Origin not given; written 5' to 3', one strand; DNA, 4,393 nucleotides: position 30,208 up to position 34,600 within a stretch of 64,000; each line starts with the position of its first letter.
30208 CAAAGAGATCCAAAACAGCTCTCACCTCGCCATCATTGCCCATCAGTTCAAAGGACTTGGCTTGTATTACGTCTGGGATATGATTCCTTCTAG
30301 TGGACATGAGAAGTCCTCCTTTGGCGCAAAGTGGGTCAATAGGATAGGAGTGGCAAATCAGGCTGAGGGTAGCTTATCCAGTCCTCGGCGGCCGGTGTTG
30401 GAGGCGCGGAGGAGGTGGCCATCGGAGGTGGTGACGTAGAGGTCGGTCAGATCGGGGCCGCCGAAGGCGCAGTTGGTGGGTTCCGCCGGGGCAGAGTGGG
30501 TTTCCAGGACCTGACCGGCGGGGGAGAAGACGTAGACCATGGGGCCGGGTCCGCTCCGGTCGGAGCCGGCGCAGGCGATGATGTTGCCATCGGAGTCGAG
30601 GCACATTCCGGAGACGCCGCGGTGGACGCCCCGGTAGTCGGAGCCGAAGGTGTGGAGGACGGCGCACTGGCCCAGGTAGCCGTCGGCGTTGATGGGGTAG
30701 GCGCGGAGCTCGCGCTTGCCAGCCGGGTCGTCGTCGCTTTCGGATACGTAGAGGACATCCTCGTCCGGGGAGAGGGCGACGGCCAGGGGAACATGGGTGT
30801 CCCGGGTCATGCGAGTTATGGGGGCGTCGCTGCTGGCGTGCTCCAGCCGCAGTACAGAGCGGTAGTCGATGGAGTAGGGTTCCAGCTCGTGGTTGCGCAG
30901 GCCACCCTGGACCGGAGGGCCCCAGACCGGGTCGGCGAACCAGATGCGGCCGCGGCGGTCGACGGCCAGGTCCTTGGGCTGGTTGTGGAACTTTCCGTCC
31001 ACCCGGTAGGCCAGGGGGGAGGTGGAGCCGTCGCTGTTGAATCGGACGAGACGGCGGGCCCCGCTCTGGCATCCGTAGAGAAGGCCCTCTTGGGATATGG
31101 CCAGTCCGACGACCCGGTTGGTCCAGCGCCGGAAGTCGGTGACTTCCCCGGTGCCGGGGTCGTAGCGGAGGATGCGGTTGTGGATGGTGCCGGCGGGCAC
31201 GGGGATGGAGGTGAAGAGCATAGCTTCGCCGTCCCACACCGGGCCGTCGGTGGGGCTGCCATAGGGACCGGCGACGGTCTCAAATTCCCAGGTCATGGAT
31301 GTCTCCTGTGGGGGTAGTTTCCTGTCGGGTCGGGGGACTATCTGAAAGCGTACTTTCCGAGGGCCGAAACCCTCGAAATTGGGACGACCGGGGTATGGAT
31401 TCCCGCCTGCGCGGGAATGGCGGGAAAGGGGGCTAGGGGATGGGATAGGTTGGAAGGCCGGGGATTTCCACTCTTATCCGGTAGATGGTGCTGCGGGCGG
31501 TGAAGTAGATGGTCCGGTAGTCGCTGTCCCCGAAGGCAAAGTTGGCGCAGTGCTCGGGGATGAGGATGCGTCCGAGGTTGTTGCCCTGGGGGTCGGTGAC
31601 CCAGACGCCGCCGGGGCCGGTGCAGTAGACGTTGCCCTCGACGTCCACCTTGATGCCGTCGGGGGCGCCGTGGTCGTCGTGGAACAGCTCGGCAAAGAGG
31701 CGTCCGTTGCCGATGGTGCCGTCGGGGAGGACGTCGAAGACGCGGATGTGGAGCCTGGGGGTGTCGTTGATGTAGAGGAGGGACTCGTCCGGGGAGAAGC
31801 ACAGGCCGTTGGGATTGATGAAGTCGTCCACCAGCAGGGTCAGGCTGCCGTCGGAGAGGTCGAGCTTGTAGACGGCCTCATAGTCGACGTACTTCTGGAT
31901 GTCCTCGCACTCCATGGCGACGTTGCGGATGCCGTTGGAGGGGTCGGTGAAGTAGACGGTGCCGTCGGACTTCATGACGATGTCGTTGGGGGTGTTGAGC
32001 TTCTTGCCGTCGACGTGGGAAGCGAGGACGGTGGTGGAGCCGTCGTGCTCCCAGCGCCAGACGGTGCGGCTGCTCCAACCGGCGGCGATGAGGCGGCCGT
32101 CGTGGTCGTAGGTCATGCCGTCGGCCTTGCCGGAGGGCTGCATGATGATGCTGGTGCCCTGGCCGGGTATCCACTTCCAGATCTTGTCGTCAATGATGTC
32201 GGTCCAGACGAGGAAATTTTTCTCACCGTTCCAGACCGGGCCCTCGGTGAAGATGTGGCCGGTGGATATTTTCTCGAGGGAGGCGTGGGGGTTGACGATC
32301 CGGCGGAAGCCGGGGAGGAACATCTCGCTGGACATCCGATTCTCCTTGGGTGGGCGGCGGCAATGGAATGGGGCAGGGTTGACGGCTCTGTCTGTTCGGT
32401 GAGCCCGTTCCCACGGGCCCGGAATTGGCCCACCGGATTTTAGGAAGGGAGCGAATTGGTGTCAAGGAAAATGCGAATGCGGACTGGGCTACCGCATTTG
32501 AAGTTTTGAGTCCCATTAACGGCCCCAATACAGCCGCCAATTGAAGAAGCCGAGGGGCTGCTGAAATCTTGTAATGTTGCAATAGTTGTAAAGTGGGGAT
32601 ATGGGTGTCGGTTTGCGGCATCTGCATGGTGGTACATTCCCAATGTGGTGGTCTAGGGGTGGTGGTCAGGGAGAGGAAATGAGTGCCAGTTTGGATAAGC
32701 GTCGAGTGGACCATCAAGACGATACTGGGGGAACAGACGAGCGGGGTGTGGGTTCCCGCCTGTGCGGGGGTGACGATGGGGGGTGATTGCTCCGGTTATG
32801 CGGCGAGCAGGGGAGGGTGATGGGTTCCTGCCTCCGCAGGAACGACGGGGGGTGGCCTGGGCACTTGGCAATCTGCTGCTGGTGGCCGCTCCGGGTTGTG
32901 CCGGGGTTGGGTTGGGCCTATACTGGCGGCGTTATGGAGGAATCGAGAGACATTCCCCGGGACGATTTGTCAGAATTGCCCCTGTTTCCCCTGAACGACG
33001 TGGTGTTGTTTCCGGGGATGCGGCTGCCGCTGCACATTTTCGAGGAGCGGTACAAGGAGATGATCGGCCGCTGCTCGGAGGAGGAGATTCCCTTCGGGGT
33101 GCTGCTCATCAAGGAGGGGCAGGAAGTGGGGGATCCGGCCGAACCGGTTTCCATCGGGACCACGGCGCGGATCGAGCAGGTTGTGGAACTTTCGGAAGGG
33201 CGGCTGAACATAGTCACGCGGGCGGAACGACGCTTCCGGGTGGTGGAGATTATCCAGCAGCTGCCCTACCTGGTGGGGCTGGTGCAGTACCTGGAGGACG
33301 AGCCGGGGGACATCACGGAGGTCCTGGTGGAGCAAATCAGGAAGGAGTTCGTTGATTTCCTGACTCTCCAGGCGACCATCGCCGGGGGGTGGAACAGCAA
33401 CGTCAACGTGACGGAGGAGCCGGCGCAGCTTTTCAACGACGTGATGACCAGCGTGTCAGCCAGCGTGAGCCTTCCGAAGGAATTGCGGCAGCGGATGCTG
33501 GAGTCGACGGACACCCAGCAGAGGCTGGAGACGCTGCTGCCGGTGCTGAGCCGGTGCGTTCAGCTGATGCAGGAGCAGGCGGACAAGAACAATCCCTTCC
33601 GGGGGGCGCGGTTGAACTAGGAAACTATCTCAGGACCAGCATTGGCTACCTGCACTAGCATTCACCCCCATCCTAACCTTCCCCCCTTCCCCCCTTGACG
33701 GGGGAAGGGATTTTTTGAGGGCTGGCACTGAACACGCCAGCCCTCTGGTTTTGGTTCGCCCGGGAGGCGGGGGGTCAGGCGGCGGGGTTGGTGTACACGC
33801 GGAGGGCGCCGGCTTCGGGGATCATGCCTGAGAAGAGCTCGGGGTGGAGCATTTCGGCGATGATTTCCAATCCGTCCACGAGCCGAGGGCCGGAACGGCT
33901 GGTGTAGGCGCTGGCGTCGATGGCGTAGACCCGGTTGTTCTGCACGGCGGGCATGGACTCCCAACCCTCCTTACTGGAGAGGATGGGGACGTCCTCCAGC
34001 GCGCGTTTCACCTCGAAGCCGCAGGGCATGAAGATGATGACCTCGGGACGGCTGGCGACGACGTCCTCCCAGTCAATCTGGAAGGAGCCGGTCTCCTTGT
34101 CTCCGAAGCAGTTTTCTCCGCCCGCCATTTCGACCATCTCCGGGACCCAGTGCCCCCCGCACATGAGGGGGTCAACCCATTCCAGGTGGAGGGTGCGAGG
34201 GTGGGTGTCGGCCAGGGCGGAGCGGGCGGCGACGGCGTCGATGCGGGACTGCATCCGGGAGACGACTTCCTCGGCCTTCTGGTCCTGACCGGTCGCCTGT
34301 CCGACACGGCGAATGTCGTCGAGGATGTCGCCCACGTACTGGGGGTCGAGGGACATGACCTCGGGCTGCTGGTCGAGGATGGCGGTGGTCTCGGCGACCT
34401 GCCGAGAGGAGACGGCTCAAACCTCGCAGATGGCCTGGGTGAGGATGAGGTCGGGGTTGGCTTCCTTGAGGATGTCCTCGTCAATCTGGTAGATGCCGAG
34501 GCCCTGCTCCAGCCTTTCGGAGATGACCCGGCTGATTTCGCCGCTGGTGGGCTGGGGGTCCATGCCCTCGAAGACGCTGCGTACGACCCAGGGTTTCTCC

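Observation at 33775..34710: BtuF/TroA-fold binding protein that is intact only if an in-frame UGA encodes selenocysteine (C-x-x-U)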

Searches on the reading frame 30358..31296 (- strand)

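Call 49: search_protein_families(library=pfam, proteins=[window:30358-31296:-], max_evalue=0.001)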
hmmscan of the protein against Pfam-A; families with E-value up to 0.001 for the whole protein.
window:30358-31296:- (312 aa): 1 family
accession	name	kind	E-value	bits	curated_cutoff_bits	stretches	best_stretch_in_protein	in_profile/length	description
PF08450.18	SGL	-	2.6e-29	103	26.3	1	16-291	2-245/246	SMP-30/Gluconolactonase/LRE-like region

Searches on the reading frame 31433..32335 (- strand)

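Call 49: search_protein_families(library=pfam, proteins=[window:31433-32335:-], max_evalue=0.001)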
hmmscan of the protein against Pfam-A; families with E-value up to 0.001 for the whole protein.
window:31433-32335:- (300 aa): 2 families
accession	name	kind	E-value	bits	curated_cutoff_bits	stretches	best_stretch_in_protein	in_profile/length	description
PF08450.18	SGL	-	8e-51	173.4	26.3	1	29-280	1-244/246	SMP-30/Gluconolactonase/LRE-like region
PF03088.22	Str_synth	-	0.00043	20.8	25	0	121-196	6-80/89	Strictosidine synthase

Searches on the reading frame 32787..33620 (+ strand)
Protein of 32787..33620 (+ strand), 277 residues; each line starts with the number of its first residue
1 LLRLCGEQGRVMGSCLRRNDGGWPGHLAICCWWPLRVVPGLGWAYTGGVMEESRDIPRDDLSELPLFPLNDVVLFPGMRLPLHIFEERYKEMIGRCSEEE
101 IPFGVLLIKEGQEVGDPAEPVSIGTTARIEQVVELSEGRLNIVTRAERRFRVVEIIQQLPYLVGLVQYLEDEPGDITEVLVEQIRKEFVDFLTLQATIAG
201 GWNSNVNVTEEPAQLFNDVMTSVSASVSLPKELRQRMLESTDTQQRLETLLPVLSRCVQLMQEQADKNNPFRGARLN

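Call 49: search_protein_families(library=pfam, proteins=[window:32787-33620:+], max_evalue=0.001)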
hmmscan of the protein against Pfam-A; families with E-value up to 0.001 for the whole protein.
window:32787-33620:+ (277 aa): 1 family
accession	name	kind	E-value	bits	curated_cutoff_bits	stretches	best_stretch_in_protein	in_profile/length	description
PF02190.22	LON_substr_bdg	-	2.8e-36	125.8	28.7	1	63-255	1-199/200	ATP-dependent protease La (LON) substrate-binding domain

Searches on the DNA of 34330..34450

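Call 60: search_rna_families(source=window, start=34330, end=34450, threshold=evalue, max_evalue=10)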
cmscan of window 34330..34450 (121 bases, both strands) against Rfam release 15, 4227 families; matches with E-value up to 10: 3.
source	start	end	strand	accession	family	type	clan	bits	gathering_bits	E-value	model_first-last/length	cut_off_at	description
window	34330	34423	+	RF04104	MIR918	Gene; miRNA;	-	10.5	268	7.5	171-265/265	5'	MIR918 microRNA precursor family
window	34372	34415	+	RF01276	sR53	Gene; snRNA; snoRNA; CD-box;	-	9.6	49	3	1-60/60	no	Small nucleolar RNA sR53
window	34374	34432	+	RF01119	sR32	Gene; snRNA; snoRNA; CD-box;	-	7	40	9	1-57/57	no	Small nucleolar RNA sR32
